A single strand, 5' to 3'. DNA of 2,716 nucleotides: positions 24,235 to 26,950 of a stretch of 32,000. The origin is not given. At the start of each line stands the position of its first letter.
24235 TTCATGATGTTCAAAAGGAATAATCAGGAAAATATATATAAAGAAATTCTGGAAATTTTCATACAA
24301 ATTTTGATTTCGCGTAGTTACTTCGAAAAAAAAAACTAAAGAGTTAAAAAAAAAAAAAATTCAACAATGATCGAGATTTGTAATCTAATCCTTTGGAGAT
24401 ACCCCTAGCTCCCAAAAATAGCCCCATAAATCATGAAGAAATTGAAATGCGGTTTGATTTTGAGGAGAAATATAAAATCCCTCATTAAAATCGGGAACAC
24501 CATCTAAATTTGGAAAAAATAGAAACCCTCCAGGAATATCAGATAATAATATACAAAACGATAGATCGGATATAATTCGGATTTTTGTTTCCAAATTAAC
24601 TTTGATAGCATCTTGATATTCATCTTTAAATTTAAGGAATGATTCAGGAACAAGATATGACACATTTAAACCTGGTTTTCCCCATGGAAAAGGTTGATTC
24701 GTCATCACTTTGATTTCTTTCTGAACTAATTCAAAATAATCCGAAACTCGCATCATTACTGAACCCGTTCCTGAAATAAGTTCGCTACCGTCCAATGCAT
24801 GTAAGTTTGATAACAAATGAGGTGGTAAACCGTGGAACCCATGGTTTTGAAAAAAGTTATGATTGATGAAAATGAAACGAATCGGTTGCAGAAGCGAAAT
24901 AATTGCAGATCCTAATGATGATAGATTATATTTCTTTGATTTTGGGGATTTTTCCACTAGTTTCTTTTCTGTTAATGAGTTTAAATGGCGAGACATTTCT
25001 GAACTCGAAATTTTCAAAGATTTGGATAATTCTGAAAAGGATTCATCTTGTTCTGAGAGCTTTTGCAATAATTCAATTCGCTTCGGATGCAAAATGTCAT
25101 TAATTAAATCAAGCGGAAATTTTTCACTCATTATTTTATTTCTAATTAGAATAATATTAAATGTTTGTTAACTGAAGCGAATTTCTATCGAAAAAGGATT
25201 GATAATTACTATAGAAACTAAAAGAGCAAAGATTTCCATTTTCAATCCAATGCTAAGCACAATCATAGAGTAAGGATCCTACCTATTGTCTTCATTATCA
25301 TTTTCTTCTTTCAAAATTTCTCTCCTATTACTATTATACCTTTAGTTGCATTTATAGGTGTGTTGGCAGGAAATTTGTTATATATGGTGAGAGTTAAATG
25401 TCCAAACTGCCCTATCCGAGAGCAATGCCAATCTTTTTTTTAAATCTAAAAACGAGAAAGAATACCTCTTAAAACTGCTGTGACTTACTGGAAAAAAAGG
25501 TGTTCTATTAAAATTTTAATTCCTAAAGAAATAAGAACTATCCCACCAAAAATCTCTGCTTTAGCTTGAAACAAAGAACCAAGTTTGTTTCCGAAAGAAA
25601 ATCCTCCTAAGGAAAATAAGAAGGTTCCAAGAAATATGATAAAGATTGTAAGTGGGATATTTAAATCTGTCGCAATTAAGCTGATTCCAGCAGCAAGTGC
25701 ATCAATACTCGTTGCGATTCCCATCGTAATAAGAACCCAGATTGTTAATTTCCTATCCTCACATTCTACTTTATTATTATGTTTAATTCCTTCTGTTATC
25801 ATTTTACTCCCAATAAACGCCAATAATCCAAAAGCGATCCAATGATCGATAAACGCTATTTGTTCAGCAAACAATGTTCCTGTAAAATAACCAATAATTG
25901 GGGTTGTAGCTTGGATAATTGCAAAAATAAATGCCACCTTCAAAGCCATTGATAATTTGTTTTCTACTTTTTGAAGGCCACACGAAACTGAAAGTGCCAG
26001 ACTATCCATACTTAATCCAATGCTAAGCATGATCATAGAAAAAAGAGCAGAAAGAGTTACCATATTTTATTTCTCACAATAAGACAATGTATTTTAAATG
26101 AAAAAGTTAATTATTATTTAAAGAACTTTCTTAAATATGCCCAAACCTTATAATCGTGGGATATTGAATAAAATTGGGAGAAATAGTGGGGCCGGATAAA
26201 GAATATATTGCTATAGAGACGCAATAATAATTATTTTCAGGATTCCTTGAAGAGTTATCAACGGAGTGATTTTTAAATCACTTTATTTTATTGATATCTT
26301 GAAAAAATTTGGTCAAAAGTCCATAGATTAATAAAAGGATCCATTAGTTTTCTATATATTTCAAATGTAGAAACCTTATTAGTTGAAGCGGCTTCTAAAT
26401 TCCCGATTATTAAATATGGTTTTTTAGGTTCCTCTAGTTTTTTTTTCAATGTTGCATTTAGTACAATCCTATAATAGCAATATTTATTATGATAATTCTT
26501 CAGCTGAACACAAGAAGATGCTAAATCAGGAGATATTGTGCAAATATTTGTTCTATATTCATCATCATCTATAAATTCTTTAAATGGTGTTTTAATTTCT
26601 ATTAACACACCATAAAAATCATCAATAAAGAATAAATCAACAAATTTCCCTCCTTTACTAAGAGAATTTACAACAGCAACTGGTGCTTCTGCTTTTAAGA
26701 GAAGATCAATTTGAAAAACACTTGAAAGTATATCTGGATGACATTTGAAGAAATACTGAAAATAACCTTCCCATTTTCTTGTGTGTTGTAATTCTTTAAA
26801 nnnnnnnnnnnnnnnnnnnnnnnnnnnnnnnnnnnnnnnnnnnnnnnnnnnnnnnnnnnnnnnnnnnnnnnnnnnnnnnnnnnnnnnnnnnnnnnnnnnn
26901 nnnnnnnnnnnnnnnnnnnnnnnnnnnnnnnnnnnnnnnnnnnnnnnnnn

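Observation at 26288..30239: Two-gene operon: 899-aa non-enzymatic helical protein translationally coupled to a Shedu-like PD-(D/E)xK nuclease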

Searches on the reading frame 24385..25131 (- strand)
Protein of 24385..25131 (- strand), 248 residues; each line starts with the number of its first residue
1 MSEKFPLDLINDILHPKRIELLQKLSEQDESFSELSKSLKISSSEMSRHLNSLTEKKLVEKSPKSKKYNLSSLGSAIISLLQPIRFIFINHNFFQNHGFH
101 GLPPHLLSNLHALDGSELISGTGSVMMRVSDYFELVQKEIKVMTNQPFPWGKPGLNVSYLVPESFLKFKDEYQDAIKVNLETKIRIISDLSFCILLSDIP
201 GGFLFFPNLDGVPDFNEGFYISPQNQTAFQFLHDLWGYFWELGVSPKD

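Call 4: search_protein_families(library=pfam, proteins=[window:24385-25131:-], max_evalue=1)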
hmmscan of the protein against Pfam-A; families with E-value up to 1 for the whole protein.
window:24385-25131:- (248 aa): 23 families
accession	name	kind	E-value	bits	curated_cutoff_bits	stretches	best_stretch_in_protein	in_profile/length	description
PF01022.26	HTH_5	-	2.5e-09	37.3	22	1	15-61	1-47/47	Bacterial regulatory protein, arsR family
PF25213.1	HVO_A0261_N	-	5.5e-08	33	35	1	16-79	11-72/86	HVO_A0261 N-terminal domain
PF12840.13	HTH_20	-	1.2e-06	28.8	27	1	14-60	2-49/51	Helix-turn-helix domain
PF24038.1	DUF7347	-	5.3e-05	23.8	27.6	1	15-79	10-75/77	Domain of unknown function (DUF7347)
PF12802.13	MarR_2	-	9e-05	23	27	1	31-63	22-56/61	MarR family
PF14947.12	HTH_45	-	9.2e-05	22.8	25.5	1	20-84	10-72/77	Winged helix-turn-helix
PF25212.1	HVO_A0114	-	0.00011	22.4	27.6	1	9-66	15-73/84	HVO_A0114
PF09339.16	HTH_IclR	-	0.00015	21.9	22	1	20-62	7-51/52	IclR helix-turn-helix domain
PF01047.28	MarR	-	0.002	18.4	24.6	1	18-64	5-52/59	MarR family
PF13601.12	HTH_34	-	0.0026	18.3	27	1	18-60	2-45/80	Winged helix DNA-binding domain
PF01638.23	HxlR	-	0.0055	17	20.8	1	21-83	10-78/91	HxlR-like helix-turn-helix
PF13412.12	HTH_24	-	0.0085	16.1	21.9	1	22-60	12-48/48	Winged helix-turn-helix DNA-binding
PF01978.25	TrmB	-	0.0087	16.3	25.6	1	26-67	19-60/68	Sugar-specific transcriptional regulator TrmB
PF13463.12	HTH_27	-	0.0094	16.6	22.2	1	21-68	8-59/68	Winged helix DNA-binding domain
PF14394.12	DUF4423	-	0.015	15.5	30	1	18-68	25-74/165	Domain of unknown function (DUF4423)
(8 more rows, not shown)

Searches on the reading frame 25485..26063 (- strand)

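Call 4: search_protein_families(library=pfam, proteins=[window:25485-26063:-], max_evalue=1)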
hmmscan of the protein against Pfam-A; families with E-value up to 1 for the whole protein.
window:25485-26063:- (192 aa): 2 families
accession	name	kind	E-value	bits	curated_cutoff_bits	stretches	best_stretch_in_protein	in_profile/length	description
PF02659.21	Mntp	-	4.2e-45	153.7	24.4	1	36-185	3-152/152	Putative manganese efflux pump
PF11177.13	DUF2964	-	0.02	15.5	24.2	1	151-183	18-49/62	Protein of unknown function (DUF2964)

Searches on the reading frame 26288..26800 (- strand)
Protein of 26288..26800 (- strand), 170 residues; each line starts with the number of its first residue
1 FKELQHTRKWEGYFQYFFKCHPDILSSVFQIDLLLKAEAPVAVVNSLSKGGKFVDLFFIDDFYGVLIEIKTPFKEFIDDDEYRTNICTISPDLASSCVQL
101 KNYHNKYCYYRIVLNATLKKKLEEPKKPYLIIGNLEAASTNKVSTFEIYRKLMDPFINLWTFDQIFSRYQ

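Call 25: search_protein_families(library=pfam, proteins=[window:26288-26800:-], max_evalue=10)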
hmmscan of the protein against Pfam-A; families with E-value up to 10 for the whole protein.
window:26288-26800:- (170 aa): 2 families
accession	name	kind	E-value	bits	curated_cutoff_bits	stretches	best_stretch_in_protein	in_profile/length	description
PF14082.12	SduA_C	-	9.3e-11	42.6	27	1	13-165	6-158/159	Shedu protein SduA, C-terminal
PF20145.4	ARMET_N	-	0.057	14.2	26.9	1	73-128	12-66/96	ARMET, N-terminal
